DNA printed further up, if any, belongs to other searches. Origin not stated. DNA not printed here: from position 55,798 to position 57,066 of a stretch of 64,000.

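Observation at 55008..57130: Complete retron (ncRNA - NDT-like effector - RT) wedged between a DUF499/DUF1156 module and a Hachiman-like pair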

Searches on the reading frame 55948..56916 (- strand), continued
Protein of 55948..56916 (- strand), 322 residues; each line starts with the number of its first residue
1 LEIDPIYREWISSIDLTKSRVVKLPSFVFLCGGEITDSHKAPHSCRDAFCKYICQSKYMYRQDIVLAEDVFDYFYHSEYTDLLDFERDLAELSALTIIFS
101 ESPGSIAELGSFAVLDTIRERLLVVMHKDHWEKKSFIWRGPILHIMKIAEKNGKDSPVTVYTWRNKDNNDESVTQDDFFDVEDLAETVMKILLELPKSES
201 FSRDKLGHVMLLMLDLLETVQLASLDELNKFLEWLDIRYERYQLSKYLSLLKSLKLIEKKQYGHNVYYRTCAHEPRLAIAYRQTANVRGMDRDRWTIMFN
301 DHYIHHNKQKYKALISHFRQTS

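Call 70: search_protein_families(library=pfam, proteins=[L011:8349-9773:-, L011:12078-12809:+, L012:5750-7114:+, L012:11989-12927:+, L012:12964-15006:+, L015:9092-9628:+, L015:12132-13397:-, L021:8918-9691:+, L021:5678-8701:+, L021:12405-13163:-], max_evalue=0.001)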
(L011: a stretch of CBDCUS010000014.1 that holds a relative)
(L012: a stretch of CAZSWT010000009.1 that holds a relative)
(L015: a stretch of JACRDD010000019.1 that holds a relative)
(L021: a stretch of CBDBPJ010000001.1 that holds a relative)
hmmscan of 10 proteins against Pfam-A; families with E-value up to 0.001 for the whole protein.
L011:8349-9773:- (474 aa): 4 families
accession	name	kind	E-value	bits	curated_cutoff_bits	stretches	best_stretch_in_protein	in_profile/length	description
PF05598.16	DUF772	-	9.2e-14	51.6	23.1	1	74-143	1-74/74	Transposase domain (DUF772)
PF13751.12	DDE_Tnp_1_6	-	6.2e-13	49.6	25.1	1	395-465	54-124/125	Transposase DDE domain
PF01609.27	DDE_Tnp_1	-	6.3e-11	42.8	23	1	287-462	25-200/200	Transposase DDE domain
PF13612.12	DDE_Tnp_1_3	-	0.00035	21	27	0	286-386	33-122/155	Transposase DDE domain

L011:12078-12809:+ (243 aa): 0 families

L012:5750-7114:+ (454 aa): 2 families
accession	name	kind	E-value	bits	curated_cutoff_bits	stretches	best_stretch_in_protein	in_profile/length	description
PF13173.12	AAA_14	-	1.3e-27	96.8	27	1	18-151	1-129/129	AAA domain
PF13635.12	DUF4143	-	1.2e-19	71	28.1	1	218-383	2-160/160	Domain of unknown function (DUF4143)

L012:11989-12927:+ (312 aa): 1 family
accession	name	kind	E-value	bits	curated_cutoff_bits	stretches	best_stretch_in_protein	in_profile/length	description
PF24706.1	DUF7669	-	1.8e-17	63.7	23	1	221-297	1-75/75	Domain of unknown function (DUF7669)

L012:12964-15006:+ (680 aa): 2 families
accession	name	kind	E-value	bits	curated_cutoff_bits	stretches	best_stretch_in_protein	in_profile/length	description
PF01555.25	N6_N4_Mtase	-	8.2e-37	127.7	26.7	1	223-544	1-211/221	DNA methylase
PF12564.13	TypeIII_RM_meth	-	1.2e-20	74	25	1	65-119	2-56/56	Type III restriction/modification enzyme methylation subunit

L015:9092-9628:+ (178 aa): 0 families

L015:12132-13397:- (421 aa): 3 families
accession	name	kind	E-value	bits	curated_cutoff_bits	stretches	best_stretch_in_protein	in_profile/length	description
PF13635.12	DUF4143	-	2.3e-48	164.4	28.1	1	213-372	1-160/160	Domain of unknown function (DUF4143)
PF13173.12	AAA_14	-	3.5e-26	92.2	27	1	36-152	3-127/129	AAA domain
PF13191.12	AAA_16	-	3.4e-05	24.9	32.6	1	16-56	4-45/167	AAA ATPase domain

L021:8918-9691:+ (257 aa): 1 family
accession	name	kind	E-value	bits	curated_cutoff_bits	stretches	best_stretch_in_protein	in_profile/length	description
PF00149.33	Metallophos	-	2.1e-07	32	21.5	1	71-205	2-117/191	Calcineurin-like phosphoesterase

L021:5678-8701:+ (1007 aa): 4 families
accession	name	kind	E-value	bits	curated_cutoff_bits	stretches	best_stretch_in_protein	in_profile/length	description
PF04851.21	ResIII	-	3.2e-08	34.1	22.5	1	4-83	4-82/164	Type III restriction enzyme, res subunit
PF00271.37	Helicase_C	-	3.2e-06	27.8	23.5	1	825-880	56-109/110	Helicase conserved C-terminal domain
PF00270.35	DEAD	-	1.1e-05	25.7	26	0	6-78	2-69/167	DEAD/DEAH box helicase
PF13401.12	AAA_22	-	0.00014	22.7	27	0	31-84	13-64/130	AAA domain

L021:12405-13163:- (252 aa): 4 families
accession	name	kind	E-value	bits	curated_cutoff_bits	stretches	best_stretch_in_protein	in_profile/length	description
PF01695.23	IstB_IS21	-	1.4e-69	234.7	24.1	1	9-242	2-234/238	IstB-like ATP binding protein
PF20720.3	nSTAND3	-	0.0001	22.5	27.2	1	96-178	13-83/155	Novel STAND NTPase 3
PF13481.12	AAA_25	-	0.00037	20.6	27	1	83-189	17-130/195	AAA domain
PF13191.12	AAA_16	-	0.00039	21.4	32.6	1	85-167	9-94/167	AAA ATPase domain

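Call 71: search_protein_families(library=pfam, proteins=[L022:8680-9237:+, L022:12060-13112:-, L026:7538-9220:-, L026:12153-12749:+, L026:13416-16148:+, L029:7362-8750:+, L029:11856-15401:-, L033:8310-9416:+, L027:6694-9174:+, L027:12076-13131:-], max_evalue=0.001)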
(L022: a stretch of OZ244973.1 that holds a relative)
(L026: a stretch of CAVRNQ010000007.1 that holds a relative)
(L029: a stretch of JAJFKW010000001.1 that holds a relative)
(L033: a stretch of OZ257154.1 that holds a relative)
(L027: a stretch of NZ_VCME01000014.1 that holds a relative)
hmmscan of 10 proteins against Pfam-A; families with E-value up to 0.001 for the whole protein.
L022:8680-9237:+ (185 aa): 0 families

L022:12060-13112:- (350 aa): 0 families

L026:7538-9220:- (560 aa): 3 families
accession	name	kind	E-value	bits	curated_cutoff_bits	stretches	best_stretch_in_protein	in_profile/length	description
PF00682.25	HMGL-like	-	2.8e-88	296.1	29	1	34-302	1-259/260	HMGL-like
PF22617.1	HCS_D2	-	4.1e-29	101.2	27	1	317-398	1-82/82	Homocitrate synthase post-HMGL domain-like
PF08502.15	LeuA_dimer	-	2e-27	96.1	24.9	1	400-528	2-130/131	LeuA allosteric (dimerisation) domain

L026:12153-12749:+ (198 aa): 0 families

L026:13416-16148:+ (910 aa): 7 families
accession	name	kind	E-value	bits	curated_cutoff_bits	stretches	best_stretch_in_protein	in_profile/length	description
PF00069.31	Pkinase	-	3e-47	161.7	31.7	1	9-275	1-253/263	Protein kinase domain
PF07714.23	PK_Tyr_Ser-Thr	-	1e-31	110.6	23.1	1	11-274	3-249/258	Protein tyrosine and serine/threonine kinase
PF07676.18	PD40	-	9.6e-25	86.4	20.9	0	432-448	12-28/38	WD40-like Beta Propeller Repeat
PF25174.1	Beta-prop_THOC3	-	9.1e-11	41.7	305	0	527-642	95-198/272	THOC3 beta-propeller domain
PF01636.29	APH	-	1e-07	32.4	23.2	0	107-155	149-199/239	Phosphotransferase enzyme family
PF03109.22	ABC1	-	3.1e-05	23.7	22.9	1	50-154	116-215/244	ABC1 atypical kinase-like domain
PF00930.27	DPPIV_N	-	0.00036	19.8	22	0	370-402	28-61/354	Dipeptidyl peptidase IV (DPP IV) N-terminal region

L029:7362-8750:+ (462 aa): 2 families
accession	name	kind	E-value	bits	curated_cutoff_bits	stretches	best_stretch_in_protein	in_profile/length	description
PF00034.26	Cytochrom_C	-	0.00013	23.7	21.3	0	222-260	1-38/90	Cytochrome c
PF03150.19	CCP_MauG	-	0.00046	21.3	25.6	0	43-73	4-35/149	Di-haem cytochrome c peroxidase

L029:11856-15401:- (1181 aa): 7 families
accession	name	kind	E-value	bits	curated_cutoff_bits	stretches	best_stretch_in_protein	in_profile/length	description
PF04851.21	ResIII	-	8.5e-37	127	22.5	1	400-554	3-163/164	Type III restriction enzyme, res subunit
PF08463.15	EcoEI_R_C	-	5.3e-20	72.6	24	1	1021-1170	2-159/163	EcoEI R protein C-terminal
PF18766.7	SWI2_SNF2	-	1.1e-17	64.9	26.7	1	404-592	1-190/221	SWI2/SNF2 ATPase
PF00270.35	DEAD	-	3.5e-12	46.8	26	1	404-558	3-165/167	DEAD/DEAH box helicase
PF13643.11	DUF4145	-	5.3e-11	42.9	23.1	1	77-166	3-85/88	Domain of unknown function (DUF4145)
PF00271.37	Helicase_C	-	2e-07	31.7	23.5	1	671-768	16-108/110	Helicase conserved C-terminal domain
PF04313.20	HSDR_N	-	1.8e-06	28.4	25.1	1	213-363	27-195/198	Type I restriction enzyme R protein N terminus (HSDR_N)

L033:8310-9416:+ (368 aa): 1 family
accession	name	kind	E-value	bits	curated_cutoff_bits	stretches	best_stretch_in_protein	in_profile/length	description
PF00892.27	EamA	-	3e-26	92.8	28.2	2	222-346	3-129/135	EamA-like transporter family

L027:6694-9174:+ (826 aa): 1 family
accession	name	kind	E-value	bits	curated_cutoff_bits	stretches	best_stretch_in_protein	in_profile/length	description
PF20410.3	X-Tfes_XVIPCD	-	2.2e-19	70.4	24.9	1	681-793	2-101/101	X-Tfes, XVIPCD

L027:12076-13131:- (351 aa): 1 family
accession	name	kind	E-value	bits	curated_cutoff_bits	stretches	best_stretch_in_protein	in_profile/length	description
PF01661.27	Macro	-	9.7e-19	67.9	22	1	20-131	1-112/118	Macro domain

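Call 76: search_protein_families(library=padloc, proteins=[L001:949-2439:+], max_evalue=0.00001)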
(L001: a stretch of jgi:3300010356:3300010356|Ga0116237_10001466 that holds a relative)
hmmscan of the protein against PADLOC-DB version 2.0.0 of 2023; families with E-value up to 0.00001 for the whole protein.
L001:949-2439:+ (496 aa): 11 families
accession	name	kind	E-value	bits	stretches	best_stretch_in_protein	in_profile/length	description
PDLC04105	HerA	-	1.2e-22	78.3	1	351-475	403-529/576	-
PDLC04098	HerA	-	3.7e-16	56.8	1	345-486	506-649/686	-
PDLC04106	HerA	-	8e-15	52.4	1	345-485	491-630/667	-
PDLC02185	HerA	-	2.2e-14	51.1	1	355-483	434-561/585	-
PDLC04100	HerA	-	1e-13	48.9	1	355-473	428-547/580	-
PDLC04104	HerA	-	2.3e-12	44.3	1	356-461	209-316/379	-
PDLC04103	HerA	-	2.6e-12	43.9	1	196-257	159-220/579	-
PDLC04102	HerA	-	1.8e-11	41.1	1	345-474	483-612/654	-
PDLC04140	mad8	-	2.1e-11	41.9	1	210-472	28-290/314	mads_8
PDLC02188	HerA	-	7.5e-11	39.6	1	363-475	424-536/578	-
PDLC01055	HerA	-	1.3e-08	32.1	0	363-436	412-482/532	Type III coevolved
